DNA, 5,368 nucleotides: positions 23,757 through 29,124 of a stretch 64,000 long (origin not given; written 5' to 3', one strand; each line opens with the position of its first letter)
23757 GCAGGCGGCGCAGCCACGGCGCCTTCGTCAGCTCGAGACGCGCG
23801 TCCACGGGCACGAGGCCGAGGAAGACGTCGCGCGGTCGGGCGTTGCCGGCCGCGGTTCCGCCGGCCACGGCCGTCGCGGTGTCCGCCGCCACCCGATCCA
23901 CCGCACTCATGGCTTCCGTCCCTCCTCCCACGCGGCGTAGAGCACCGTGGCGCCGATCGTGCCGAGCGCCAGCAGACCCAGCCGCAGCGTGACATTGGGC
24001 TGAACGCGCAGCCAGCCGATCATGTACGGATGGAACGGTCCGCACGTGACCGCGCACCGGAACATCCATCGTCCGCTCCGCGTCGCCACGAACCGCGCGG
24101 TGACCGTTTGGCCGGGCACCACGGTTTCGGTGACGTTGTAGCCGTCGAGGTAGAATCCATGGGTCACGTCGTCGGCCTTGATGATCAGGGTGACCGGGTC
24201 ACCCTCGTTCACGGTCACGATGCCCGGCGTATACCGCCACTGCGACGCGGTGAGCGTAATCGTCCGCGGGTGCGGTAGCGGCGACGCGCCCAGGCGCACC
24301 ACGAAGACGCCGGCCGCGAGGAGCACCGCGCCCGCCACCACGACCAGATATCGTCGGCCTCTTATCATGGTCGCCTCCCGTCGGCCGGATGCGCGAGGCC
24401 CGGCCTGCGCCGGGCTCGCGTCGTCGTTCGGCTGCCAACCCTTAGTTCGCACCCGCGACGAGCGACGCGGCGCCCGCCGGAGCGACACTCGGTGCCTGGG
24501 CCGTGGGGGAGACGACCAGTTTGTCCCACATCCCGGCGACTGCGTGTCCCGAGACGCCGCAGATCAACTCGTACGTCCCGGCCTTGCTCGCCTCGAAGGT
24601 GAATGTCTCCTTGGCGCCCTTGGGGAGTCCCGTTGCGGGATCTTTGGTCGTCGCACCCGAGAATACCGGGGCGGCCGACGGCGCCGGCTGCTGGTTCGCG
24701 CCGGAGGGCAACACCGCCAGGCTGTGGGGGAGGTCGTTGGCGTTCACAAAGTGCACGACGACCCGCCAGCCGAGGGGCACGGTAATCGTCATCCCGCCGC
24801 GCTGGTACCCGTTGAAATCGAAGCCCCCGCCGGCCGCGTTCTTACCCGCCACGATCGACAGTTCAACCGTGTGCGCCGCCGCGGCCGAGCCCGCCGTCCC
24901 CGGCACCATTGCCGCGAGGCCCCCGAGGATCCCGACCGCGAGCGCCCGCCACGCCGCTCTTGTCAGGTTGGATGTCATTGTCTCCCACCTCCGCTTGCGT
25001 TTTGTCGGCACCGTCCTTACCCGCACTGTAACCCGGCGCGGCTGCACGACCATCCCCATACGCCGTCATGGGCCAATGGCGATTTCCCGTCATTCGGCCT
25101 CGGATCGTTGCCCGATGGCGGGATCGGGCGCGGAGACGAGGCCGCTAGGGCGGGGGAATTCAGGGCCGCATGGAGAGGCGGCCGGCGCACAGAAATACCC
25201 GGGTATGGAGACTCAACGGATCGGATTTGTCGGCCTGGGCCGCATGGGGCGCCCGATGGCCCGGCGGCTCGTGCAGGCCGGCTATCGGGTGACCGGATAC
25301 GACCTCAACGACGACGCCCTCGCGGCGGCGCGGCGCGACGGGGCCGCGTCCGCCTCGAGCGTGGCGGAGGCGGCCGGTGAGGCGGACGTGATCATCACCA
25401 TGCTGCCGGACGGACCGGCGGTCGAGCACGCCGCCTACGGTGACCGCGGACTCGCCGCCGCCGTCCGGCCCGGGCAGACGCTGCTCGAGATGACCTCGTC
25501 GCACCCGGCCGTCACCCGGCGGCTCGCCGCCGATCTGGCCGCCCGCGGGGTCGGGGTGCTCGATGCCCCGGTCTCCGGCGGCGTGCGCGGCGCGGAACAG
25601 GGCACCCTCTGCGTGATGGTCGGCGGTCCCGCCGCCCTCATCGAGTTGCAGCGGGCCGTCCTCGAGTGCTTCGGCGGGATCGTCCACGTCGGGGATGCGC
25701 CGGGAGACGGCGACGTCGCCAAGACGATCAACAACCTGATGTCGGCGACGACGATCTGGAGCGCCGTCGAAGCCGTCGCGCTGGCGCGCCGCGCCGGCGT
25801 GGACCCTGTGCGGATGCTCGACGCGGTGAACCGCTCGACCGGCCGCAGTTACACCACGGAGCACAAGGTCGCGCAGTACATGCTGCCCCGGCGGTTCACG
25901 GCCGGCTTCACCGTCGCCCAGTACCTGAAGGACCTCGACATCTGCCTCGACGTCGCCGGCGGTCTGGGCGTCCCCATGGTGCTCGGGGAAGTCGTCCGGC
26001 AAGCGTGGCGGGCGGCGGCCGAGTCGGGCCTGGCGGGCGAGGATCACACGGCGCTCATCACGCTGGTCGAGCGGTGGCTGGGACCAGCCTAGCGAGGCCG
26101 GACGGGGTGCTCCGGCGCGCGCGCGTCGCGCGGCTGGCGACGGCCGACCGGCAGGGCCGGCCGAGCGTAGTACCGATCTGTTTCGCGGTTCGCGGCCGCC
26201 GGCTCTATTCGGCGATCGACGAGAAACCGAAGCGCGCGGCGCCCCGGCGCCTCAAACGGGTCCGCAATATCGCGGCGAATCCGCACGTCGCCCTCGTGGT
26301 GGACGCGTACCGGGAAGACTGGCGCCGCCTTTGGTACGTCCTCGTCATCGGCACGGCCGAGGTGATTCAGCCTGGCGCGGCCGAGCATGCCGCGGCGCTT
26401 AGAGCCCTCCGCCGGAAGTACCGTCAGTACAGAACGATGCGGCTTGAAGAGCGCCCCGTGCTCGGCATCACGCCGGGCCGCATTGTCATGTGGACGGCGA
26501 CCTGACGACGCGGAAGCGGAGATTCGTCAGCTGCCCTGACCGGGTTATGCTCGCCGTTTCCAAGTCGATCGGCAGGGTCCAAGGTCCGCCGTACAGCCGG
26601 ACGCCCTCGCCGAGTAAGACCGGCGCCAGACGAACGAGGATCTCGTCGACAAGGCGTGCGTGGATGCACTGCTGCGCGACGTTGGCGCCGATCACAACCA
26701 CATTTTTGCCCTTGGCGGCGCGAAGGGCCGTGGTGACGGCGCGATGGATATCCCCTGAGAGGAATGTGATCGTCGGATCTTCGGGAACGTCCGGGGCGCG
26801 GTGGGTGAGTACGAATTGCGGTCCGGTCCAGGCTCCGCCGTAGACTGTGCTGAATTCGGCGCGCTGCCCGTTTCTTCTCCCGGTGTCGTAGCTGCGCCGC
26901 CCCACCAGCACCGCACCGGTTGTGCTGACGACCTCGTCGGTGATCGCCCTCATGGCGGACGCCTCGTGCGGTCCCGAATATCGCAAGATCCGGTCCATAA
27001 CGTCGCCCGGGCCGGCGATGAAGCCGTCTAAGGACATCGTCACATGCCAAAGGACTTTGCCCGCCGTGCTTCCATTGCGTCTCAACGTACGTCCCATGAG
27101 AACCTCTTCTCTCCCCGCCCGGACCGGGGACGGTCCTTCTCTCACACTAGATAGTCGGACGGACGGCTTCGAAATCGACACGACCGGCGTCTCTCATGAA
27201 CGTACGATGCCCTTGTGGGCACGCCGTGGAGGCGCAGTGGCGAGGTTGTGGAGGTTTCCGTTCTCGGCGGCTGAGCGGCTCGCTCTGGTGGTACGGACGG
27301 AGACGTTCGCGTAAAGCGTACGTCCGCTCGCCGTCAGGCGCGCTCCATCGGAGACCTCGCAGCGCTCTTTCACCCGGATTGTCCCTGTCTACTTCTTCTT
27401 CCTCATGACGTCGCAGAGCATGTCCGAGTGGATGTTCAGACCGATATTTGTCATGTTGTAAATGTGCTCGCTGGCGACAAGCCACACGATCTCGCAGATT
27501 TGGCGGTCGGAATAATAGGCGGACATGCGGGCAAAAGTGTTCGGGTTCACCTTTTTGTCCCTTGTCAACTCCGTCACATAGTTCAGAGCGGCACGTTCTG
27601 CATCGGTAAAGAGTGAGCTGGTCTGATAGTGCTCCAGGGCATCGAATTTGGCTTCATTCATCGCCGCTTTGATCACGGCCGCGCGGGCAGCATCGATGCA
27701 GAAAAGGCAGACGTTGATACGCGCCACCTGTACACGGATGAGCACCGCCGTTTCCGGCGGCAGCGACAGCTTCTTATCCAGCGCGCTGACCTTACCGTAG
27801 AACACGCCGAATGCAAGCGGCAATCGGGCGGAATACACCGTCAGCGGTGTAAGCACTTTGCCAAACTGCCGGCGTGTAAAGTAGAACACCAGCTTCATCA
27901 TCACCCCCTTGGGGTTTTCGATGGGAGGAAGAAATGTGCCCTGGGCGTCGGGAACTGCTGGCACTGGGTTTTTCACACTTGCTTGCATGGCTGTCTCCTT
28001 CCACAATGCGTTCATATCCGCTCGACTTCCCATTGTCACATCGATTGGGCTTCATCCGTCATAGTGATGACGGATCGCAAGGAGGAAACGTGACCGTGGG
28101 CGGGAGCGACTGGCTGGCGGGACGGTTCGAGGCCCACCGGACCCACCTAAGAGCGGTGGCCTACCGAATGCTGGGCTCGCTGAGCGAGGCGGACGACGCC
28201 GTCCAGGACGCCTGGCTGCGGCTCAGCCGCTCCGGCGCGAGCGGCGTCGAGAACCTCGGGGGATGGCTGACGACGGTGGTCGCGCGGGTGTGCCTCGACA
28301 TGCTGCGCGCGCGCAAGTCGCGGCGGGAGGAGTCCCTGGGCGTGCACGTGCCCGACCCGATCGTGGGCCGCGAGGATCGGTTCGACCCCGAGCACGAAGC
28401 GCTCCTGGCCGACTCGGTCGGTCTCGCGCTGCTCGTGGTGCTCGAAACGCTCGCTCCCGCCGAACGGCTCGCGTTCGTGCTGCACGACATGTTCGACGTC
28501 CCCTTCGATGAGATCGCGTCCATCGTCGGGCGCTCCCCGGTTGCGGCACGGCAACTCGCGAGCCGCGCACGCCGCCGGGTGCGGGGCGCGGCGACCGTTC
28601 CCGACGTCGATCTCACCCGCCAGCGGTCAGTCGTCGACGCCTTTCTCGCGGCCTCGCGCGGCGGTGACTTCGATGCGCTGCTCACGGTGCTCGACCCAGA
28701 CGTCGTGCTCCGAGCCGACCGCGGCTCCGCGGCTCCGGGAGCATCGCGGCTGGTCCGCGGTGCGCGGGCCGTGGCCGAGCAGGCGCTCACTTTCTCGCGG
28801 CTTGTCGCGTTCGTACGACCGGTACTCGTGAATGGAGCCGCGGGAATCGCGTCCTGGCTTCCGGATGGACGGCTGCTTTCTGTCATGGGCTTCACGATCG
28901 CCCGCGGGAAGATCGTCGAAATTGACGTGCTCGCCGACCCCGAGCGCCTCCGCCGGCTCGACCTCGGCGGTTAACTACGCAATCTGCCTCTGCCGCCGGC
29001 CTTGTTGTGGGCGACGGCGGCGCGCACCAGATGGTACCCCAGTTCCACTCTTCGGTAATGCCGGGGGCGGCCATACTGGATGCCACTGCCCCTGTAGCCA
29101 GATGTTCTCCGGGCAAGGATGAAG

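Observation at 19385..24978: Six-gene cluster resembling a rus-operon-like electron conduit but with no terminal oxidase: blue copper, 2x CuA cupredoxin, polyferredoxin, Cyc2-like porin-cytochrome, CarboxypepD_reg protein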

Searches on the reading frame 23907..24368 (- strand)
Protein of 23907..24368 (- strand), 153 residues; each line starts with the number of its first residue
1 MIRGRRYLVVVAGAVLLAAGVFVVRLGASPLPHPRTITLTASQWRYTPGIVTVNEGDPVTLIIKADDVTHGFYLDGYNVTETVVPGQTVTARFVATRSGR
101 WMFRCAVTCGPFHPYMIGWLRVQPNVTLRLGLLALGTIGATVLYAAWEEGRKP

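Call 3: search_protein_families(library=pfam, proteins=[window:23907-24368:-], max_evalue=1)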
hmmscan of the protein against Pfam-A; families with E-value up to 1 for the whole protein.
window:23907-24368:- (153 aa): 3 families
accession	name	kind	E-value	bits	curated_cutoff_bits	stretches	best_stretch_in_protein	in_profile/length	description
PF13473.12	Cupredoxin_1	-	1.4e-07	31.9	27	1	28-106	14-93/104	Cupredoxin-like domain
PF00116.26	COX2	-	4.1e-07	30.4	22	1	51-116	48-113/120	Cytochrome C oxidase subunit II, periplasmic domain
PF07731.20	Cu-oxidase_2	-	2.3e-06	27.9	20.4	1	80-107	92-119/137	Multicopper oxidase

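Call 4: search_protein_families(library=ncbifam, proteins=[window:23907-24368:-], max_evalue=1)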
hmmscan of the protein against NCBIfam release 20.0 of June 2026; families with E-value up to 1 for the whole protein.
window:23907-24368:- (153 aa): 9 families
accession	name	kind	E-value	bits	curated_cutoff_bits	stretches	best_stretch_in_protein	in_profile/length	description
TIGR04246.1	nitrous_NosZ_Gp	equivalog_domain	4.1e-15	55.1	625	1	37-124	487-578/578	Sec-dependent nitrous-oxide reductase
NF041074.2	quin_ox_SoxA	equivalog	2.1e-10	40.6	110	1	37-122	64-153/154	proton pump complex quinol oxidase subunit SoxA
TIGR04244.1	nitrous_NosZ_RR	equivalog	3.9e-10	38.9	625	1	36-120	536-624/627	TAT-dependent nitrous-oxide reductase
TIGR02866.1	CoxB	equivalog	7.5e-10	38.7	147.7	1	51-123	120-192/202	cytochrome c oxidase subunit II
NF050117.1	aa3_CtaC_Actin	exception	1.1e-09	37.9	250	1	50-122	160-232/244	aa3-type cytochrome oxidase subunit II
NF052460.1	L-NosZ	equivalog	1.3e-07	30.6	700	1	37-123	381-479/480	clade III lactonase-type nitrous-oxide reductase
TIGR03096.1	nitroso_cyanin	equivalog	8.7e-06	25.5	142.85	1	47-108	59-121/135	nitrosocyanin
TIGR02376.1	Cu_nitrite_red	equivalog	3e-05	23.5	296.3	1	81-128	100-150/326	copper-containing nitrite reductase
NF049861.1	SCO2400_fam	subfamily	0.24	12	55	1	3-29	94-120/136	SCO2400 family protein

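Call 40: search_solved_structures(query=window:23907-24368:-, max_evalue=0.01, show_alignments=1)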
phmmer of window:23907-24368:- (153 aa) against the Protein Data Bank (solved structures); distinct sequences matched with E-value up to 0.01: 59.
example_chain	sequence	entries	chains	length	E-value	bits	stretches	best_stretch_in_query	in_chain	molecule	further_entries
6ptt_A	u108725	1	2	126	1.5e-15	60.8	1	32-122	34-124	Cytochrome c oxidase subunit 2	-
6pty_A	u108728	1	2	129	4.1e-15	59.4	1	32-122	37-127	Cytochrome c oxidase subunit 2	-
2lln_A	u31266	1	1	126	9.1e-12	48.5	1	32-122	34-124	Cytochrome c oxidase subunit 2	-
2cua_A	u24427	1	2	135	1.1e-11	48.3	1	32-122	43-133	PROTEIN (CUA)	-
2fwl_B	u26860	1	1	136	1.1e-11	48.3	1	32-122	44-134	Cytochrome c oxidase subunit II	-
3eh3_B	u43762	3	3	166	1.7e-11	47.6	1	32-122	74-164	Cytochrome c oxidase subunit 2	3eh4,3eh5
3s33_B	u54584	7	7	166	1.7e-11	47.6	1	32-122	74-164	Cytochrome c oxidase subunit 2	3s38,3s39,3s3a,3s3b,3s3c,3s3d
2qpe_B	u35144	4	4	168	1.8e-11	47.6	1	32-122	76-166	Cytochrome c oxidase subunit 2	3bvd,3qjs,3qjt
1ehk_B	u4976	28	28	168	1.8e-11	47.6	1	32-122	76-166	BA3-TYPE CYTOCHROME-C OXIDASE | Cytochrome c oxidase polypeptide II | Cytochrome c oxidase subunit 2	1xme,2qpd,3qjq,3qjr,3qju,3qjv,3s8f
5u7n_A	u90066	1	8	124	2.7e-10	43.8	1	32-122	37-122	Cytochrome c oxidase subunit 2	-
1fwx_A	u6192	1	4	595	5.2e-08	36.3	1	51-125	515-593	NITROUS OXIDE REDUCTASE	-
2iwf_A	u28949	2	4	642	5.5e-08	36.3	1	47-125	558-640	NITROUS-OXIDE REDUCTASE | NITROUS OXIDE REDUCTASE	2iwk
7aq0_A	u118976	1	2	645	1.8e-07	34.6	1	51-124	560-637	Nitrous-oxide reductase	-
7apy_A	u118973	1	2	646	2.2e-07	34.3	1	51-124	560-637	Nitrous-oxide reductase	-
6y77_A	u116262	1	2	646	2.6e-07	34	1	51-124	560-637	Nitrous-oxide reductase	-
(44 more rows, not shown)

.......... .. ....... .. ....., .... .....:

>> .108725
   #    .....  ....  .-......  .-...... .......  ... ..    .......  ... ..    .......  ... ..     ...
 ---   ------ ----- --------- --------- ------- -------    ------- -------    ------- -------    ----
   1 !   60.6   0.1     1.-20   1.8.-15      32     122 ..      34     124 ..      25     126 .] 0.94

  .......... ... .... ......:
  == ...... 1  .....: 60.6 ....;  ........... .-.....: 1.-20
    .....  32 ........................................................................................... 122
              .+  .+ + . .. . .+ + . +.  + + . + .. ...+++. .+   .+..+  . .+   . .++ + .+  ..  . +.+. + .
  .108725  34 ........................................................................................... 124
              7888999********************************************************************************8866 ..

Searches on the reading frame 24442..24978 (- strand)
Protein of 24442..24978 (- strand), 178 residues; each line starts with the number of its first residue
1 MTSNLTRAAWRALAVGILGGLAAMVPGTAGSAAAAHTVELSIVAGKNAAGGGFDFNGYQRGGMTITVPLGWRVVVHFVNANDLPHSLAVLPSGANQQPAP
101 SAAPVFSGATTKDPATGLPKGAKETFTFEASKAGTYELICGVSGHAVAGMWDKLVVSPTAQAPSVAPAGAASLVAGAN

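Call 3: search_protein_families(library=pfam, proteins=[window:24442-24978:-], max_evalue=1)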
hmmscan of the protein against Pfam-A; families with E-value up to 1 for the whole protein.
window:24442-24978:- (178 aa): 5 families
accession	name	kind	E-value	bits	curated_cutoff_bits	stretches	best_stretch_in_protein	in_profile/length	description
PF06525.17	SoxE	-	4.9e-22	78.5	21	1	34-163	11-145/149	Sulfocyanin (SoxE) domain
PF13473.12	Cupredoxin_1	-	0.0006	20.3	27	1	64-145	36-97/104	Cupredoxin-like domain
PF00127.26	Copper-bind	-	0.0047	17.8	21.2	1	75-156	27-98/99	Copper binding proteins, plastocyanin/azurin family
PF07731.20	Cu-oxidase_2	-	0.028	14.6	20.4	1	57-158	27-135/137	Multicopper oxidase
PF07732.21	Cu-oxidase_3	-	0.11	13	21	1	62-159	26-117/119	Multicopper oxidase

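Call 4: search_protein_families(library=ncbifam, proteins=[window:24442-24978:-], max_evalue=1)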
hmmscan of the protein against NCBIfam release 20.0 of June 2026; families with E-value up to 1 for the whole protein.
window:24442-24978:- (178 aa): 7 families
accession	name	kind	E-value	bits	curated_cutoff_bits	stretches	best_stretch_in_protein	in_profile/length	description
TIGR03094.1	sulfo_cyanin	equivalog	8.3e-23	80.8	168.4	1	35-163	57-191/195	sulfocyanin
TIGR03095.1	rusti_cyanin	equivalog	3e-08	34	146.7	1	55-156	44-147/148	rusticyanin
NF040989.1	MamN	equivalog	0.00077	18.3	500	1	7-65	357-420/437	magnetosome biogenesis transporter MamN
NF008288.0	PRK11068.1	equivalog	0.0038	17.2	226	1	7-35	12-40/165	phosphatidylglycerophosphatase A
NF051440.1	CuResCopIPSEAE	equivalog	0.0039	17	280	1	120-158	144-180/180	copper-resistant cuproprotein CopI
TIGR02376.1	Cu_nitrite_red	equivalog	0.0061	15.9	296.3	1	115-159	99-147/326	copper-containing nitrite reductase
TIGR02656.1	cyanin_plasto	equivalog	0.0088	16.4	87.85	1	75-156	27-98/99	plastocyanin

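Call 42: search_solved_structures(query=window:24442-24978:-, max_evalue=1, show_alignments=2)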
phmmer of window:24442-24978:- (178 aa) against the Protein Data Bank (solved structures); distinct sequences matched with E-value up to 1: 29.
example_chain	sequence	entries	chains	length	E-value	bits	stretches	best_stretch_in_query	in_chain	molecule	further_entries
1cur_A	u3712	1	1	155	2.2e-08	37.3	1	42-156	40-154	CU(I) RUSTICYANIN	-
1a3z_A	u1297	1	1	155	2.3e-08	37.3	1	42-156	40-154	RUSTICYANIN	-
1rcy_A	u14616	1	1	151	2.3e-08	37.3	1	43-156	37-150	RUSTICYANIN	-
1gy2_A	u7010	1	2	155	5e-08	36.2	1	42-156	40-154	RUSTICYANIN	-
1gy1_A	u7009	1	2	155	6.4e-08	35.8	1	42-156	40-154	RUSTICYANIN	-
1e30_A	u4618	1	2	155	9.3e-08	35.3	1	42-156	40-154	RUSTICYANIN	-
1a8z_A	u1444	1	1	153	3e-07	33.6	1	42-156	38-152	RUSTICYANIN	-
2cal_A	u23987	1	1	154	5.5e-07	32.8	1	42-156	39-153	RUSTICYANIN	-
2cak_A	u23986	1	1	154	8.3e-07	32.2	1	50-156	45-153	RUSTICYANIN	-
6tfd_A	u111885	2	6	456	8.9e-07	32.1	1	119-166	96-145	Copper-containing nitrite reductase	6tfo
2dv6_A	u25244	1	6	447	7.1e-06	29.2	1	119-163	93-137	Nitrite reductase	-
6kol_A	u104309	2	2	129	0.00043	23.4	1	64-158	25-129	Blue (Type 1) copper domain protein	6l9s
2zwn_A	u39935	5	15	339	0.00095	22.2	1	52-163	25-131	two-domain type laccase | Multicopper oxidase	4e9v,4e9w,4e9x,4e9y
1ov8_A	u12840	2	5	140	0.04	17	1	117-158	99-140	Auracyanin B | PROTEIN (AURACYANIN)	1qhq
2aan_A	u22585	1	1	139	0.2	14.7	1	92-156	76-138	auracyanin A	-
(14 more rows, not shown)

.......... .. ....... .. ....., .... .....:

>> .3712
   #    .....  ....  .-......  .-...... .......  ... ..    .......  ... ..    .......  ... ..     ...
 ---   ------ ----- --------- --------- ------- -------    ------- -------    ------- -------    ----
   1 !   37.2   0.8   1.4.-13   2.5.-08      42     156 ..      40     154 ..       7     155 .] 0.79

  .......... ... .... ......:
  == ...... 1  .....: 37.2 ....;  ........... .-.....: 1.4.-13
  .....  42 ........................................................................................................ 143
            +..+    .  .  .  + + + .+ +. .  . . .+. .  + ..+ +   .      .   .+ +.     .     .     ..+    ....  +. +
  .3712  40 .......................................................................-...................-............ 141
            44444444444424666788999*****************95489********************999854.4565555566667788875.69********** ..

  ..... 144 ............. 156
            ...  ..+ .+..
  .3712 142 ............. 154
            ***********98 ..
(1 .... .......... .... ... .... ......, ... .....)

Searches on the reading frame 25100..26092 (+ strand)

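Call 44: search_protein_families(library=pfam, proteins=[window:25100-26092:+], max_evalue=0.001)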
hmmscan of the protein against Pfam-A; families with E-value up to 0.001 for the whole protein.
window:25100-26092:+ (330 aa): 6 families
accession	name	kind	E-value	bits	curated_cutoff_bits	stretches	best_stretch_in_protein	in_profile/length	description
PF03446.21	NAD_binding_2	-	8.6e-47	159.6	21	1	40-195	1-157/161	NAD binding domain of 6-phosphogluconate dehydrogenase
PF14833.11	NAD_binding_11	-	1.5e-38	132.2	30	1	202-322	1-121/122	NAD-binding of NADP-dependent 3-hydroxyisobutyrate dehydrogenase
PF02826.25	2-Hacid_dh_C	-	3.1e-09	36.9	25.1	1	33-111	31-108/178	D-isomer specific 2-hydroxyacid dehydrogenase, NAD binding domain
PF03807.23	F420_oxidored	-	7.6e-09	36.5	21.6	1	40-101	1-66/94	NADP oxidoreductase coenzyme F420-dependent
PF02737.24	3HCDH_N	-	2.5e-05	24.7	22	1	41-90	2-51/180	3-hydroxyacyl-CoA dehydrogenase, NAD binding domain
PF07991.19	KARI_N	-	5.2e-05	23.3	20.6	1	37-105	3-71/165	Acetohydroxy acid isomeroreductase, NADPH-binding domain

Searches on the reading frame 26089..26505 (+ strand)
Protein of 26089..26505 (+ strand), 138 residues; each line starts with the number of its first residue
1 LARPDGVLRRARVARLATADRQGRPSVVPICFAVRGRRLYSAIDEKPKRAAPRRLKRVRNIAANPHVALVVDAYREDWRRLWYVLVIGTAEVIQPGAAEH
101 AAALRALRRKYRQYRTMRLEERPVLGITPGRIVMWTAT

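Call 44: search_protein_families(library=pfam, proteins=[window:26089-26505:+], max_evalue=0.001)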
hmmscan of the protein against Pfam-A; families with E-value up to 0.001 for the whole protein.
window:26089-26505:+ (138 aa): 2 families
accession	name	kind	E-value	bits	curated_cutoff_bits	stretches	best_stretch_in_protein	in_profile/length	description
PF01243.27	PNPOx_N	-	4.2e-14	53.4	28.1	1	7-135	8-119/120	Pyridoxamine 5'-phosphate oxidase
PF12900.13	Pyridox_ox_2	-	2.7e-09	37.5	27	1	7-129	8-133/140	Pyridoxamine 5'-phosphate oxidase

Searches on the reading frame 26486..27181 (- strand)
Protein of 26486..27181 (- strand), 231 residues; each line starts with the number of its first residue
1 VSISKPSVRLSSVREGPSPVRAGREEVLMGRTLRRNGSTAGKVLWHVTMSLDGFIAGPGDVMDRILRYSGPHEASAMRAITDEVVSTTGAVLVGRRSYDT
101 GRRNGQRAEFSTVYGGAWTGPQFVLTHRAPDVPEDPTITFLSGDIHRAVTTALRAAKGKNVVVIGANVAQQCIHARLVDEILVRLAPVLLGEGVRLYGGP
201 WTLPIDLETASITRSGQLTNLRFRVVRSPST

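Call 44: search_protein_families(library=pfam, proteins=[window:26486-27181:-], max_evalue=0.001)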
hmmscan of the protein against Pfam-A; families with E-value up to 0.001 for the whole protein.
window:26486-27181:- (231 aa): 1 family
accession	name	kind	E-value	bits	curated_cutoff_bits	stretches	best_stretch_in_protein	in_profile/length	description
PF01872.23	RibD_C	-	4.1e-13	50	24.1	1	42-216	2-192/197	RibD C-terminal domain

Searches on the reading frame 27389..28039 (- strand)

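Call 44: search_protein_families(library=pfam, proteins=[window:27389-28039:-], max_evalue=0.001)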
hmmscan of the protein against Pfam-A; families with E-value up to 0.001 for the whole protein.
window:27389-28039:- (216 aa): 1 family
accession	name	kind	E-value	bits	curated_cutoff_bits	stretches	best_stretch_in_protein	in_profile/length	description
PF02627.25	CMD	-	3.7e-05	24.1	23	1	92-157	19-84/84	Carboxymuconolactone decarboxylase family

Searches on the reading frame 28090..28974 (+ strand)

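Call 44: search_protein_families(library=pfam, proteins=[window:28090-28974:+], max_evalue=0.001)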
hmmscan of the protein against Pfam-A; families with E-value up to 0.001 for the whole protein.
window:28090-28974:+ (294 aa): 4 families
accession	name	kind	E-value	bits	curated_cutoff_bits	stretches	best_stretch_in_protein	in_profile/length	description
PF04542.20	Sigma70_r2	-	1.2e-13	51.1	24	1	13-77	2-70/71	Sigma-70 region 2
PF08281.18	Sigma70_r4_2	-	5.5e-11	42.4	25.7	1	113-163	3-53/54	Sigma-70, region 4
PF12680.13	SnoaL_2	-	1.9e-05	25.6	27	1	182-277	1-101/102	SnoaL-like domain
PF04545.22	Sigma70_r4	-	0.00015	21.7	24.1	1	117-165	1-49/50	Sigma-70, region 4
